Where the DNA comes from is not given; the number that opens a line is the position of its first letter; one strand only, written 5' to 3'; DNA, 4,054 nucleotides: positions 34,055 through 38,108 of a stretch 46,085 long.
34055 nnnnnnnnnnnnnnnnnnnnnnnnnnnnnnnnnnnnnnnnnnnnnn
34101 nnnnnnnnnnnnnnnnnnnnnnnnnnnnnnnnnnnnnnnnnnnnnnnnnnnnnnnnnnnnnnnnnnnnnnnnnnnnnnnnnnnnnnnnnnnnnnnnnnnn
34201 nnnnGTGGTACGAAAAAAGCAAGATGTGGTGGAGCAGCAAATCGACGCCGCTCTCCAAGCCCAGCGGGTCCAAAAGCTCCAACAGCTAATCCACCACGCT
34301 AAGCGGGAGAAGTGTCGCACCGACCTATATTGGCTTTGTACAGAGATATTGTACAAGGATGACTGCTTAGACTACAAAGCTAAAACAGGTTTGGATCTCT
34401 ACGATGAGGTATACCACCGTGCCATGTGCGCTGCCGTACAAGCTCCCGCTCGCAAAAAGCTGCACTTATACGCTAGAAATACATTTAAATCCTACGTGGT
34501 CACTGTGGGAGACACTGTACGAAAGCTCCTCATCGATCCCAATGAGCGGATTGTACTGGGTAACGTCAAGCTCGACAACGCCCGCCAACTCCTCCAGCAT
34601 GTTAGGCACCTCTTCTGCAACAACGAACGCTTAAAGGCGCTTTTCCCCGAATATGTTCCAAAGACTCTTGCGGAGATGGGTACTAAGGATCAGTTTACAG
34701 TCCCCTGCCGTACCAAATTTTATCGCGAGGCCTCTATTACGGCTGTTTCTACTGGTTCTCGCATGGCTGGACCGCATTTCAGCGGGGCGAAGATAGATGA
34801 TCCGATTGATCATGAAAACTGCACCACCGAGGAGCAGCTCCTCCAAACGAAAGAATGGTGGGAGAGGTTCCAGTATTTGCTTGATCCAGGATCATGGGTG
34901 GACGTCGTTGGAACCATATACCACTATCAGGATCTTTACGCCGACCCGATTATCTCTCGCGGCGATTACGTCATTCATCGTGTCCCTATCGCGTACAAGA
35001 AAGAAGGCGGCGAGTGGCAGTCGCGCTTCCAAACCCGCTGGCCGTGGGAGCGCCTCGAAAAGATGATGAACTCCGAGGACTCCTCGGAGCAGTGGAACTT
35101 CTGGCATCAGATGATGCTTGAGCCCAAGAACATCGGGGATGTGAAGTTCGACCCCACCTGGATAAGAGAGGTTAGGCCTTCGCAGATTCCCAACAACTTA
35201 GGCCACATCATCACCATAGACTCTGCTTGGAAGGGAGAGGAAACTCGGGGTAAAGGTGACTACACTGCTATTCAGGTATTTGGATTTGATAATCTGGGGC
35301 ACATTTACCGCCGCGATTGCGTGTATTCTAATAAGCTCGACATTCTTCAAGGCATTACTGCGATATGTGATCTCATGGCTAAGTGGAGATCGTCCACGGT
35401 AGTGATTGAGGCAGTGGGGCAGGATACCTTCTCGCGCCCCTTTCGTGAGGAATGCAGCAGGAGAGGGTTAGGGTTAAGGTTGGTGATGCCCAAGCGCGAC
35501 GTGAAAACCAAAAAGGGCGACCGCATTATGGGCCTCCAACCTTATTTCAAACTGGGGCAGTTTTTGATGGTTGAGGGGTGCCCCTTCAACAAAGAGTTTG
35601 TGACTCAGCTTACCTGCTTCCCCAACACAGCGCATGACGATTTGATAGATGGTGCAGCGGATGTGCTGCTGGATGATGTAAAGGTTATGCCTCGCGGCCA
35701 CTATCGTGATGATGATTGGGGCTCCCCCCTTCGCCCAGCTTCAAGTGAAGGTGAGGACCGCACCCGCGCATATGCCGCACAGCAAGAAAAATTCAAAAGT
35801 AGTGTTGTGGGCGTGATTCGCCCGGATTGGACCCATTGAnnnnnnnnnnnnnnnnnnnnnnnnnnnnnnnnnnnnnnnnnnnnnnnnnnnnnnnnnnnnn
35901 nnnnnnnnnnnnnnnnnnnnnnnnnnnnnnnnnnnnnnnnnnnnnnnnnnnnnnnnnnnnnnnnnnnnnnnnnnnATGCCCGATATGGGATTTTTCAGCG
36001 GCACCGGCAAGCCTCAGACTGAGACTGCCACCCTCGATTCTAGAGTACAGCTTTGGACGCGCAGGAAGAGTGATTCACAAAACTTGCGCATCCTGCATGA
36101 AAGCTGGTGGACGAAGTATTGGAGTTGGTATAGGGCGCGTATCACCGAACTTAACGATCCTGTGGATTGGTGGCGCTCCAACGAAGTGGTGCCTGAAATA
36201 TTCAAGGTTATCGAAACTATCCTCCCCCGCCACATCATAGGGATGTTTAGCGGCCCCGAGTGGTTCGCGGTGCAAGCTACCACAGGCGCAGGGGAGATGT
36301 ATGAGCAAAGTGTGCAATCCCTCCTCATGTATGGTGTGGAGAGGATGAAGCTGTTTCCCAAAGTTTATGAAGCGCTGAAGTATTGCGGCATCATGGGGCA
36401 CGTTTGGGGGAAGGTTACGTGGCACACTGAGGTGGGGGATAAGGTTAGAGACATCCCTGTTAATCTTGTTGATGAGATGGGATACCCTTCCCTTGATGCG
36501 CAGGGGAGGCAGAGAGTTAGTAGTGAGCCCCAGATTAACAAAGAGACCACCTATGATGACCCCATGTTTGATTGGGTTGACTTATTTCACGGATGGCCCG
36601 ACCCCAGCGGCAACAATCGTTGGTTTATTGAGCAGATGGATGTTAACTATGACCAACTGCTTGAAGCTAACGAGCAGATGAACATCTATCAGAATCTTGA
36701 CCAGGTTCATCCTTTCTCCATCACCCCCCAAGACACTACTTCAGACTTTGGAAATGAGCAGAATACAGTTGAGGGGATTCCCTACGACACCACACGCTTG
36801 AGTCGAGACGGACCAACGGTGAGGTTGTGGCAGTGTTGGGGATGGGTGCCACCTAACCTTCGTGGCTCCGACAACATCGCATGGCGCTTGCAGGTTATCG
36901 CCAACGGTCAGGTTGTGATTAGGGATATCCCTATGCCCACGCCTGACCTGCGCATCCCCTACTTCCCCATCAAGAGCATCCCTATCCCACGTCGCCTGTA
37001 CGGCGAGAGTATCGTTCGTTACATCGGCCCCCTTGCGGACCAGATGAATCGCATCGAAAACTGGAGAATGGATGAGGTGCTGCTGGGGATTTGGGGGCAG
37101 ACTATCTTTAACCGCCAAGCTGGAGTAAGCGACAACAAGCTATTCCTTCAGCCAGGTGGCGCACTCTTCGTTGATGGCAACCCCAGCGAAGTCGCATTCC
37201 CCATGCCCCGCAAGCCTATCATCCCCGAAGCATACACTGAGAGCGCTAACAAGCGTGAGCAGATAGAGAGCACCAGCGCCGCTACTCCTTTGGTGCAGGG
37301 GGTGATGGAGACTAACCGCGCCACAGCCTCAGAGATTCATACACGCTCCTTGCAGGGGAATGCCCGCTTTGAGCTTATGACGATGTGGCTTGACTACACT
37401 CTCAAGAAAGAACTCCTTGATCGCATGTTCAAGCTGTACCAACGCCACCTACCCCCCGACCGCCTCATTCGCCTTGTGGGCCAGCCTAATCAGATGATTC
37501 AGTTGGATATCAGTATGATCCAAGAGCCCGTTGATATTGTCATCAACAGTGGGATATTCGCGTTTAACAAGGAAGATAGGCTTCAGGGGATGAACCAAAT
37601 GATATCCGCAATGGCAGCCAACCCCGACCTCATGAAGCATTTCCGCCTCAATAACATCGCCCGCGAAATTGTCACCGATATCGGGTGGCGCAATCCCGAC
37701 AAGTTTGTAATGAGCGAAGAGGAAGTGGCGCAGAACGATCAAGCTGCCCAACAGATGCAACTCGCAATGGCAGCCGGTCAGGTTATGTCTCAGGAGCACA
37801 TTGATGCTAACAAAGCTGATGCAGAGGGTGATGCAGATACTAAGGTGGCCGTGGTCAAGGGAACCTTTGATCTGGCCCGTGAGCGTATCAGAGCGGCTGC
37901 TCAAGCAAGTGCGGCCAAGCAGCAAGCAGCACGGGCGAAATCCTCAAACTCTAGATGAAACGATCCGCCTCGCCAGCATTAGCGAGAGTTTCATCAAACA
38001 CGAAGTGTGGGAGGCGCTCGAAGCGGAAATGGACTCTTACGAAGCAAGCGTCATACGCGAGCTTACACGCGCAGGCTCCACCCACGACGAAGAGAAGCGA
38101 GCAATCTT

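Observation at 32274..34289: dTDP-6-deoxyhexose (rhamnose-type) pathway genes lie between the small and large terminase genes, with no RmlA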

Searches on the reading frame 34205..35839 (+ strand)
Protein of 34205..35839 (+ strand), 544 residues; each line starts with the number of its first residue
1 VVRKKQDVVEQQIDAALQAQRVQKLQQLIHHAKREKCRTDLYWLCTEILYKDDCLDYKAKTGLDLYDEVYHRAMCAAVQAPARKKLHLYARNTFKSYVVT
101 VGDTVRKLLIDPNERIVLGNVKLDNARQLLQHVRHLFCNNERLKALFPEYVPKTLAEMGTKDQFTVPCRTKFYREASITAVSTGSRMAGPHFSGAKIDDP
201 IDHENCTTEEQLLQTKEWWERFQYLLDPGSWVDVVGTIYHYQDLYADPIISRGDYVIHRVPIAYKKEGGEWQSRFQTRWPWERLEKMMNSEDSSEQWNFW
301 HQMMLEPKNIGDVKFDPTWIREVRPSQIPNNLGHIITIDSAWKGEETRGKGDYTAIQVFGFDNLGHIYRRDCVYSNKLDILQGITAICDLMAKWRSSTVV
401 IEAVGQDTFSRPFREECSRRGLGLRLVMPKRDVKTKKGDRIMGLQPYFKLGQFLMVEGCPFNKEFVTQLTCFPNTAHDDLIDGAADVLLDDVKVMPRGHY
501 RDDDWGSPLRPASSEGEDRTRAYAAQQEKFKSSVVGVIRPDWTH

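Call 3: search_protein_families(library=pfam, proteins=[window:34205-35839:+], max_evalue=0.1)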
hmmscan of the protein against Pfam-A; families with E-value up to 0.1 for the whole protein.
window:34205-35839:+ (544 aa): 0 families

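Call 8: search_protein_families(library=phrogs, proteins=[window:34205-35839:+], max_evalue=0.001)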
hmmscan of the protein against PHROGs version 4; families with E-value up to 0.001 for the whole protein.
window:34205-35839:+ (544 aa): 2 families
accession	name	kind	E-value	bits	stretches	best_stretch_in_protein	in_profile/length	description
phrog_38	-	head and packaging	3e-58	199.1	1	14-511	242-729/760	terminase large subunit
phrog_12171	-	head and packaging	0.00021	22.4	1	433-487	35-91/110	terminase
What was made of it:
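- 34229..35839 (+): Large terminase (downstream boundary); overlaps the RmlB 3' end. phrog_38 E 3e-58 (call 8).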

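Call 9: search_dna_similar(query=window:34205-35839:+, collection=phages, mode=protein, max_rows=25)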
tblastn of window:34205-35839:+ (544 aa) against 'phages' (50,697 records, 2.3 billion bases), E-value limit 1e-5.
Records with a match: 36; places in all: 36; records where one place covers at least 80% of the query: 0.
Best place of each record, by identity: <60% 36.
By first word of the organism name: Yersinia 16; Leptolyngbya 3; Cyanophage 3; Planktothrix 2; Anabaena 2; Caudoviricetes 2; Phormidium 2; Mastigocladus 1; Synechococcus 1; Arthronema 1; and 3 more.
By host as written in the record: Yersinia enterocolitica 14; - 3; Anabaena variabilis 2; Leptolyngbya boryana 2; Phormidium foveolarum 2; Leptolyngbya foveolarum 2; Yersinia enterocolitica ATCC 23715 1; Mastigocladus sp. 1; and 9 more.
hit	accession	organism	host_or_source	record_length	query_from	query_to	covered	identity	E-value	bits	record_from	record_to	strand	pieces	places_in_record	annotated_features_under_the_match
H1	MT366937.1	Yersinia phage vB_YenM_526-1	Yersinia enterocolitica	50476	112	523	76%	23.3%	2e-7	61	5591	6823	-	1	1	terminase large subunit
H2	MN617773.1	Yersinia phage vB_Yen_X1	Yersinia enterocolitica ATCC 23715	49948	112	523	76%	23.3%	2e-7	61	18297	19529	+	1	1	terminase large subunit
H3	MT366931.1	Yersinia phage vB_YenM_12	Yersinia enterocolitica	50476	112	523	76%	23.3%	2e-7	61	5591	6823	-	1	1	terminase large subunit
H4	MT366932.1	Yersinia phage vB_YenM_22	Yersinia enterocolitica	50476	112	523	76%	23.3%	2e-7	61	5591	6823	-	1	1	terminase large subunit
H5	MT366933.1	Yersinia phage vB_YenM_25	Yersinia enterocolitica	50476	112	523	76%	23.3%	2e-7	61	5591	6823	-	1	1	terminase large subunit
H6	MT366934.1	Yersinia phage vB_YenM_27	Yersinia enterocolitica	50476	112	523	76%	23.3%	2e-7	61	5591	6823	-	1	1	terminase large subunit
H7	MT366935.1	Yersinia phage vB_YenM_39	Yersinia enterocolitica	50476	112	523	76%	23.3%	2e-7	61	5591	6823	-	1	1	terminase large subunit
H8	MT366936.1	Yersinia phage vB_YenM_126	Yersinia enterocolitica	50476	112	523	76%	23.3%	2e-7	61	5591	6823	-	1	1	terminase large subunit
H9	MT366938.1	Yersinia phage vB_YenM_526-2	Yersinia enterocolitica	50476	112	523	76%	23.3%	2e-7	61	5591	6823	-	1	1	terminase large subunit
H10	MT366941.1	Yersinia phage vB_YenM_574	Yersinia enterocolitica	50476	112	523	76%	23.3%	2e-7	61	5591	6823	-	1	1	terminase large subunit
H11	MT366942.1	Yersinia phage vB_YenM_636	Yersinia enterocolitica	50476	112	523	76%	23.3%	2e-7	61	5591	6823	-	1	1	terminase large subunit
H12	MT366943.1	Yersinia phage vB_YenM_646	Yersinia enterocolitica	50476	112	523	76%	23.3%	2e-7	61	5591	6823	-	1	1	terminase large subunit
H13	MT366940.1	Yersinia phage vB_YenM_534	Yersinia enterocolitica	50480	112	523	76%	23.3%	2e-7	61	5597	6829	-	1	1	terminase large subunit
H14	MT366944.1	Yersinia phage vB_YenM_281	Yersinia enterocolitica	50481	112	523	76%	23.3%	2e-7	61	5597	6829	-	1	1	terminase large subunit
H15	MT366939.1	Yersinia phage vB_YenM_531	Yersinia enterocolitica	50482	112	523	76%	23.3%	2e-7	61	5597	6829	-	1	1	terminase large subunit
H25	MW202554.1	Caudoviricetes sp.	Manatee Spring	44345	32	276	45%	29.2%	4e-21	103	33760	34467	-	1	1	terminase large subunit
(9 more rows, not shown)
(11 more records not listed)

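Call 11: find_related_loci(query=window:34205-35839:+, collection=viral_contigs, flank=10000)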
Query window:34205-35839:+ (544 aa) in viral_contigs; peptide patterns used: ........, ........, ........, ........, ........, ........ (x = any residue, [..] = any of these).
No stretch of DNA in the collection matches any of the patterns.
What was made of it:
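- Tried and rejected: A single-sequence TerL scan of IMG/VR found nothing (call 11).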

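Call 62: find_related_loci(query=A4, collection=viral_contigs, flank=10000)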
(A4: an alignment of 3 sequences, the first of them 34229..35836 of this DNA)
Query A4 (536 aa) in viral_contigs; peptide patterns used: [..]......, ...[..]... (x = any residue, [..] = any of these).
134 stretches matched a pattern; 2 encode a relative of the query (tblastn E <= 1e-3); 2 distinct loci.
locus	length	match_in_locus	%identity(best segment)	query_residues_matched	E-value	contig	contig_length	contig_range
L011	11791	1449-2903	29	24-478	3e-41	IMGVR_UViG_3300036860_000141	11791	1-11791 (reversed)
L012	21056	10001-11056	25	27-353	3e-16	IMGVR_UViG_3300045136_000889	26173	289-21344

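Call 73: get_annotated_region(hit=H25, flank=12000)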
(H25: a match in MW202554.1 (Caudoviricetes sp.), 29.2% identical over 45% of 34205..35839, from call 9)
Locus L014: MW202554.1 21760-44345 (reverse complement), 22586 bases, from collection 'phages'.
description: Podoviridae sp. isolate ctLwi270, complete genome.
organism: Caudoviricetes sp. (NCBI taxid 2832643)
taxonomy: Viruses; Duplodnaviria; Heunggongvirae; Uroviricota; Caudoviricetes
host: -; source: Manatee Spring; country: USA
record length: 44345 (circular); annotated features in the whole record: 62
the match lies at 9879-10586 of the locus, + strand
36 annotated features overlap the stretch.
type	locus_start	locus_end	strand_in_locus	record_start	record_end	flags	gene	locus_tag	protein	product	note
CDS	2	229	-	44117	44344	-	-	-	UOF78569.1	hypothetical protein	-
CDS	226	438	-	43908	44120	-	-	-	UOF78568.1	hypothetical protein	-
CDS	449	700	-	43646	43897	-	-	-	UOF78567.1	hypothetical protein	-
CDS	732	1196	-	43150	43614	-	-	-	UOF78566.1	hypothetical protein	-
CDS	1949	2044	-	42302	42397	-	-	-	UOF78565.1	hypothetical protein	-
CDS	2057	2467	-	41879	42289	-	-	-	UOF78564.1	hypothetical protein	-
CDS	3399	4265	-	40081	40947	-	-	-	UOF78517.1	pD-(D/E)xk nuclease superfamily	-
CDS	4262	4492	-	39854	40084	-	-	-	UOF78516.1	helix-turn-helix domain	-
CDS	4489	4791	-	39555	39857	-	-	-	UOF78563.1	hypothetical protein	-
CDS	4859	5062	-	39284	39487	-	-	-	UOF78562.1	hypothetical protein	-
CDS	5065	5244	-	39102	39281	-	-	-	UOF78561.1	hypothetical protein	-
CDS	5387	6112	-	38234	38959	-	-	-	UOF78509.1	vwfa domain protein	-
CDS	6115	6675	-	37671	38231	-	-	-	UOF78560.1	hypothetical protein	-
CDS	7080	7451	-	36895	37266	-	-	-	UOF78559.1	NADH pyrophosphatase zinc ribbon domain protein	-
CDS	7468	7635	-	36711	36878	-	-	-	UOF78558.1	hypothetical protein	-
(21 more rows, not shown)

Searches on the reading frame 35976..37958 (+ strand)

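Call 8: search_protein_families(library=phrogs, proteins=[window:35976-37958:+], max_evalue=0.001)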
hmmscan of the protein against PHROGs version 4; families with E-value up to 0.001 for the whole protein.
window:35976-37958:+ (660 aa): 4 families
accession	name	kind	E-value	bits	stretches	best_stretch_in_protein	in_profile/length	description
phrog_332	-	connector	1.7e-28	100.3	1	21-616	8-546/560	head-tail adaptor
phrog_1216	-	head and packaging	4e-23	82.8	1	219-651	239-672/714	portal protein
phrog_156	-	head and packaging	1.2e-10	41.4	1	308-649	275-639/681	portal protein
phrog_449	-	connector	1.5e-08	34.5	1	512-615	406-512/520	head-tail adaptor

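Call 20: search_protein_families(library=pfam, proteins=[window:35976-37958:+], max_evalue=0.01)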
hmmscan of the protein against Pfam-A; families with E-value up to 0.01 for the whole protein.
window:35976-37958:+ (660 aa): 1 family
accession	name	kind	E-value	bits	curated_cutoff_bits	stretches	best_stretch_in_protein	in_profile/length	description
PF23899.1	SU10_portal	-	6e-25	88.1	30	1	217-602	216-591/593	Phage SU10 portal protein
